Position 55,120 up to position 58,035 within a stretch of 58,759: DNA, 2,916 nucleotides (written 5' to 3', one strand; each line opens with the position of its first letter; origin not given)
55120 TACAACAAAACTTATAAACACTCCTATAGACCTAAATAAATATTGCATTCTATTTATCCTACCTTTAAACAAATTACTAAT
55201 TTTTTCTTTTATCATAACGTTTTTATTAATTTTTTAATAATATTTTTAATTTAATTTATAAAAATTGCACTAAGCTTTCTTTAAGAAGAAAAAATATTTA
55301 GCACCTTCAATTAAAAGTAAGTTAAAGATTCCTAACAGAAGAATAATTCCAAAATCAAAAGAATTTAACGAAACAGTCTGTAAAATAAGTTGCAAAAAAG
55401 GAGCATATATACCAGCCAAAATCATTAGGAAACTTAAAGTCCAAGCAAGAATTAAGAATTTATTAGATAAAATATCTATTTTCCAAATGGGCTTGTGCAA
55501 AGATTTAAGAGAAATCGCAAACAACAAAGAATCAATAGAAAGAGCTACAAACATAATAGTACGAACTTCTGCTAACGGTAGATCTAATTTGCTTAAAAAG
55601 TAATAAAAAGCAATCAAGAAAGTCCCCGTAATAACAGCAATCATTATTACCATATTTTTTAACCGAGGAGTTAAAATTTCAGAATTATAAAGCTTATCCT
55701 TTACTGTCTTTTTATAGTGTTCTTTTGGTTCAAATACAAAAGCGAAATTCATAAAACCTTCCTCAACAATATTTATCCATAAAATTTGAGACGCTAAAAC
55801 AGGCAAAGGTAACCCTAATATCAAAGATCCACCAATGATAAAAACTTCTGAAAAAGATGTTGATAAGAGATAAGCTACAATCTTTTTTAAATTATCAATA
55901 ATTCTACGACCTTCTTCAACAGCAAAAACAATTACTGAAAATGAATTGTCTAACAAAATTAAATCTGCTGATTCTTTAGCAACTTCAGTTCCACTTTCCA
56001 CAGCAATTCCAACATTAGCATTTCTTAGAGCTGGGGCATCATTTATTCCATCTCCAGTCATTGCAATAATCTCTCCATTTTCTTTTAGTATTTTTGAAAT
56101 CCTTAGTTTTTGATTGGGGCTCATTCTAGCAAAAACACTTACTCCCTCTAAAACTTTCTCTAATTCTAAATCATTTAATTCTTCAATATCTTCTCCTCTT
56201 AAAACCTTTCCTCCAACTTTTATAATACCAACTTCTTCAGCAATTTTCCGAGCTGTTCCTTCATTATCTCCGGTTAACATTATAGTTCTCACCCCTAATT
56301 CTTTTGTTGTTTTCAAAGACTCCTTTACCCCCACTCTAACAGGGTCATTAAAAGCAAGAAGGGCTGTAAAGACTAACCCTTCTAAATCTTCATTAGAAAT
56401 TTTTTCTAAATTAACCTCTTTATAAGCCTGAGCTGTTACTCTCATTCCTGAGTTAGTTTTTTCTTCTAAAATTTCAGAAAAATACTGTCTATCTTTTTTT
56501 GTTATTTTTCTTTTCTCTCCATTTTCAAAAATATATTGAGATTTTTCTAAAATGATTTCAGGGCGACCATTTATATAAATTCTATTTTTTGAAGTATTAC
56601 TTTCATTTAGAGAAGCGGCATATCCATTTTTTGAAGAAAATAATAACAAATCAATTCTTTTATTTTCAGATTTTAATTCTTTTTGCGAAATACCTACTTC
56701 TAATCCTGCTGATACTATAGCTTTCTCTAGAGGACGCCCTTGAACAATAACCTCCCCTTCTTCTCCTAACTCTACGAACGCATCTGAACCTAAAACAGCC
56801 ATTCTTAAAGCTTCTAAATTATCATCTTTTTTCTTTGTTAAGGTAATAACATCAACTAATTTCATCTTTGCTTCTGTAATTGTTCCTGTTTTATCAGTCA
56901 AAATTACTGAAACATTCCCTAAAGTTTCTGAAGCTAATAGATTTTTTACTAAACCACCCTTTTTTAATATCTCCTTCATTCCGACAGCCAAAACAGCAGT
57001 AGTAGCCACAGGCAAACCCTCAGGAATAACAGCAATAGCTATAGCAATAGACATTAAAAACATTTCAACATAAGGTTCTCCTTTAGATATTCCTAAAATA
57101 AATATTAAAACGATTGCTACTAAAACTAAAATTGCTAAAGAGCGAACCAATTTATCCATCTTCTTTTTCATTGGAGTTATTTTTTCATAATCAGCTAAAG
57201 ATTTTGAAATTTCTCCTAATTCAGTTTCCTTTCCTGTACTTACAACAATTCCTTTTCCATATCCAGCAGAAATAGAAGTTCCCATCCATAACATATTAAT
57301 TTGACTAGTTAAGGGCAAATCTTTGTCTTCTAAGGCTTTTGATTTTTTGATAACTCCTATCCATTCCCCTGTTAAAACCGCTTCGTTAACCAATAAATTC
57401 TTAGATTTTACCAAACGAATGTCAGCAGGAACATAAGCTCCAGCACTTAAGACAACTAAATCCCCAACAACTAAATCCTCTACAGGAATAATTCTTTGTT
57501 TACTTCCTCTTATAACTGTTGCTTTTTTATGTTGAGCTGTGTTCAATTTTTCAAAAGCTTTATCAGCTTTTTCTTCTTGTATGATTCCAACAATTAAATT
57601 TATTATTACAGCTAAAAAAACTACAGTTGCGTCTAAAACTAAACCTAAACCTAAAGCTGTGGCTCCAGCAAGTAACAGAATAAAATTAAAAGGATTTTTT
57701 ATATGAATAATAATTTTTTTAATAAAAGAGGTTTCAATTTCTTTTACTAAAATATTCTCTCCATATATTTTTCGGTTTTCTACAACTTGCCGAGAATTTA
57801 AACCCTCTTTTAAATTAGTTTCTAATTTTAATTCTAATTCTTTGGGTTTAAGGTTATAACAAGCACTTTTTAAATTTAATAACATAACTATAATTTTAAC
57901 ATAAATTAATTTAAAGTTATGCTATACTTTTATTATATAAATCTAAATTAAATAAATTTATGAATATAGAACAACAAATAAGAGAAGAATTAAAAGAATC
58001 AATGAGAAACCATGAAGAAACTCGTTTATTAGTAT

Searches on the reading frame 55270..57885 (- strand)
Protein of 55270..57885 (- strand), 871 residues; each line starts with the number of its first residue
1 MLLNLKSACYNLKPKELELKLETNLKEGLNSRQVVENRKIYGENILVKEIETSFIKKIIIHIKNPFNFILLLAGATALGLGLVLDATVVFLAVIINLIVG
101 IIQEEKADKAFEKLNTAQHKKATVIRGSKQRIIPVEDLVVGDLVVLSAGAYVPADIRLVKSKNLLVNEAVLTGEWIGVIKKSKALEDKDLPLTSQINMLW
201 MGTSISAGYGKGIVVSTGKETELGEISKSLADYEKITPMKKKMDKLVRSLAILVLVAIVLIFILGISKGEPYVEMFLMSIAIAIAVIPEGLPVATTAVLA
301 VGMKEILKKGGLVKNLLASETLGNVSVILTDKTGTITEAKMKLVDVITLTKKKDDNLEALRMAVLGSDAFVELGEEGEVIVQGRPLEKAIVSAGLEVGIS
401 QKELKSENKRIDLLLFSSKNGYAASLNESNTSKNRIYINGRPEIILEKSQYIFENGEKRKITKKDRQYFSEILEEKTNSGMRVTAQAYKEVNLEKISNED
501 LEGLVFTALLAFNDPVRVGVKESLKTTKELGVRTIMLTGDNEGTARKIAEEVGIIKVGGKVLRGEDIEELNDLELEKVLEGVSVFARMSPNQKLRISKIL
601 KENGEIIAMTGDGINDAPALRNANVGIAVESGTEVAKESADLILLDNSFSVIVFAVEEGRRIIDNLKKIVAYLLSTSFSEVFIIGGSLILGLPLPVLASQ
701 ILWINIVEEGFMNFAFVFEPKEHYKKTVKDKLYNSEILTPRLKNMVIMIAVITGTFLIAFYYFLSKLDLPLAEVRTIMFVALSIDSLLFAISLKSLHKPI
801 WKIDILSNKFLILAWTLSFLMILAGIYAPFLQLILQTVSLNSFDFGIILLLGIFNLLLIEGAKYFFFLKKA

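Call 50: find_encoding_contigs(protein=window:55270-57885:-, flank=10000, max_places=3)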
Protein window:55270-57885:- (871 aa): 8 contigs read that carry it; 3 places shown.
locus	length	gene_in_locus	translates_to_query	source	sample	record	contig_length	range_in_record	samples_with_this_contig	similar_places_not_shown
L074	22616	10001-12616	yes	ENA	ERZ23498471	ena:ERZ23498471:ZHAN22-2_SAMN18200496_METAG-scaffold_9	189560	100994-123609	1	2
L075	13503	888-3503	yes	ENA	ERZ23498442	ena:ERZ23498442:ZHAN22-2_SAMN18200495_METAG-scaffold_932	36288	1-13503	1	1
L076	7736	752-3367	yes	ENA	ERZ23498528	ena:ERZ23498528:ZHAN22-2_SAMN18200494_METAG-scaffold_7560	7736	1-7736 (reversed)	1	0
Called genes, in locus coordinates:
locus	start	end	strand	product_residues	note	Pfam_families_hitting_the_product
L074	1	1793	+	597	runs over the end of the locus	PF00009:GTP_EFTU, PF01926:MMR_HSR1 (weak), PF03144:GTP_EFTU_D2 (weak), PF14492:EFG_III, PF00679:EFG_C, PF06421:LepA_C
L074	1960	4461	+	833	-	PF13884:Peptidase_S74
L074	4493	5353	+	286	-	-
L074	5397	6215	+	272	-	-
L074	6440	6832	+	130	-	PF04977:DivIC (weak)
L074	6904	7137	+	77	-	PF00462:Glutaredoxin, PF13417:GST_N_3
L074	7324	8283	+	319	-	PF03595:SLAC1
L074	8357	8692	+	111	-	-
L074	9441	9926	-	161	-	PF09424:YqeY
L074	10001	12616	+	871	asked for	PF00690:Cation_ATPase_N, PF00122:E1-E2_ATPase, PF00702:Hydrolase, PF13246:Cation_ATPase, PF00689:Cation_ATPase_C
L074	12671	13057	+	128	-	PF05656:DUF805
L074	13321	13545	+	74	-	-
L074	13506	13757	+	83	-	-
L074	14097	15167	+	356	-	PF02646:RmuC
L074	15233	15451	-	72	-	-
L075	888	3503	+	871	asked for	PF00690:Cation_ATPase_N, PF00122:E1-E2_ATPase, PF00702:Hydrolase, PF13246:Cation_ATPase, PF00689:Cation_ATPase_C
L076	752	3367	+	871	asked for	PF00690:Cation_ATPase_N, PF00122:E1-E2_ATPase, PF00702:Hydrolase, PF13246:Cation_ATPase, PF00689:Cation_ATPase_C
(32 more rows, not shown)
